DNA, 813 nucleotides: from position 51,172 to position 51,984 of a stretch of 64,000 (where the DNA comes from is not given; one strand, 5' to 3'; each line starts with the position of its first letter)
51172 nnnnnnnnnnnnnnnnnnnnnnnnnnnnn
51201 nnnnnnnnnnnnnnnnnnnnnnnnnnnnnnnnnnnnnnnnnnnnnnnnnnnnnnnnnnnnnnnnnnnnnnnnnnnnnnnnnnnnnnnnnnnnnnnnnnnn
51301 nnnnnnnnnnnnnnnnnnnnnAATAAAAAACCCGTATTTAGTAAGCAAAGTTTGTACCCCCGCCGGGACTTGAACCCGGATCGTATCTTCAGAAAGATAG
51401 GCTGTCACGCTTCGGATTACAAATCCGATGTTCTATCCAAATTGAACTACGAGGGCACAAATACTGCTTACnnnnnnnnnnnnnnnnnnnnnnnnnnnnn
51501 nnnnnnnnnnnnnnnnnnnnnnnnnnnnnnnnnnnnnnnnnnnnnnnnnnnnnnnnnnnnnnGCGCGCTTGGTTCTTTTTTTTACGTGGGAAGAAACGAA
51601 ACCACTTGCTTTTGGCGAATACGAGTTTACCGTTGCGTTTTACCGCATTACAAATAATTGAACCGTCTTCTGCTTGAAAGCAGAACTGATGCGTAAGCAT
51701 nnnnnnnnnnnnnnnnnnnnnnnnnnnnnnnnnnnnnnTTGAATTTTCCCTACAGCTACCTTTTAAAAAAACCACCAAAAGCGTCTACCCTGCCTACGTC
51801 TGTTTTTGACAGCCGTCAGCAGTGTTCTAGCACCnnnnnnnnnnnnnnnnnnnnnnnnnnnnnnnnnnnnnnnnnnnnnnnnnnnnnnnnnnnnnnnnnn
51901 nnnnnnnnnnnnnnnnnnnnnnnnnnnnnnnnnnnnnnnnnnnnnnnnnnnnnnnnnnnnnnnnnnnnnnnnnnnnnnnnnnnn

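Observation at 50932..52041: About 1.1 kb non-coding segment bounded by 90-bp direct repeats that each carry a promoter; contains a tRNA-like gene, a terminator and a long-range 16-nt inverted repeat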

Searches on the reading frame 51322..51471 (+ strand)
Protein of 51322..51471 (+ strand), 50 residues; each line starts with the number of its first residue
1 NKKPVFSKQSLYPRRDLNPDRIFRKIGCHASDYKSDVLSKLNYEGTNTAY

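Call 67: find_homologous_proteins(query=window:51322-51471:+, max_evalue=10)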
Query seq(50 aa): no candidate shares three 5-residue words with the query. No homologue found.
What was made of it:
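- Tried and rejected: No hit (call 67).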

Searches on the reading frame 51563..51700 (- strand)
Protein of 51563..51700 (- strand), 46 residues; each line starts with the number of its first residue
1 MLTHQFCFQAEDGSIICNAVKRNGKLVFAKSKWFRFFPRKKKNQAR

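Call 31: search_protein_families(library=pfam, proteins=[window:51563-51700:-], max_evalue=10)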
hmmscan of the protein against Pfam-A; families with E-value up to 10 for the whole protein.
seq(46 aa): 0 families

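Call 32: find_homologous_proteins(query=window:51563-51700:-, max_evalue=1)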
Query seq(46 aa) (46 aa): 1 proteins with E <= 1 among 1 candidates.
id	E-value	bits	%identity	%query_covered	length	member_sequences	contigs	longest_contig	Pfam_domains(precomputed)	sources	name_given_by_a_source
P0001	1.4e-24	101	100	100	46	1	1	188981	-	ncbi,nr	ncbi:MAG TPA: hypothetical protein VLK22_03230 [Candidatus Udaeobacter sp.]|nr:hypothetical protein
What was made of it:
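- Tried and rejected: The 46-aa ORF with a Shine-Dalgarno-like AAAGGAG has no Pfam hit and no homologue other than itself (calls 31, 32).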

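Call 35: find_encoding_contigs(protein=P0001, flank=3000, max_places=10)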
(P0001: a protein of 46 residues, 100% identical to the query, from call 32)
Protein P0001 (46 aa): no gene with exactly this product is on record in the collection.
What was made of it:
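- Tried and rejected: It is not on record in other contigs (call 35).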

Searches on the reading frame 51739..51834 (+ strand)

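Call 31: search_protein_families(library=pfam, proteins=[window:51739-51834:+], max_evalue=10)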
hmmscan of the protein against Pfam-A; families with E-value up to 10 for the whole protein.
seq(32 aa): 1 family
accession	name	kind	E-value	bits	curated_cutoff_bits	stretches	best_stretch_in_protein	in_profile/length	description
PF18619.6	GAIN_A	-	0.085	13.5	35.7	1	6-27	15-36/48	GPCR-Autoproteolysis-INducing (GAIN) subdomain A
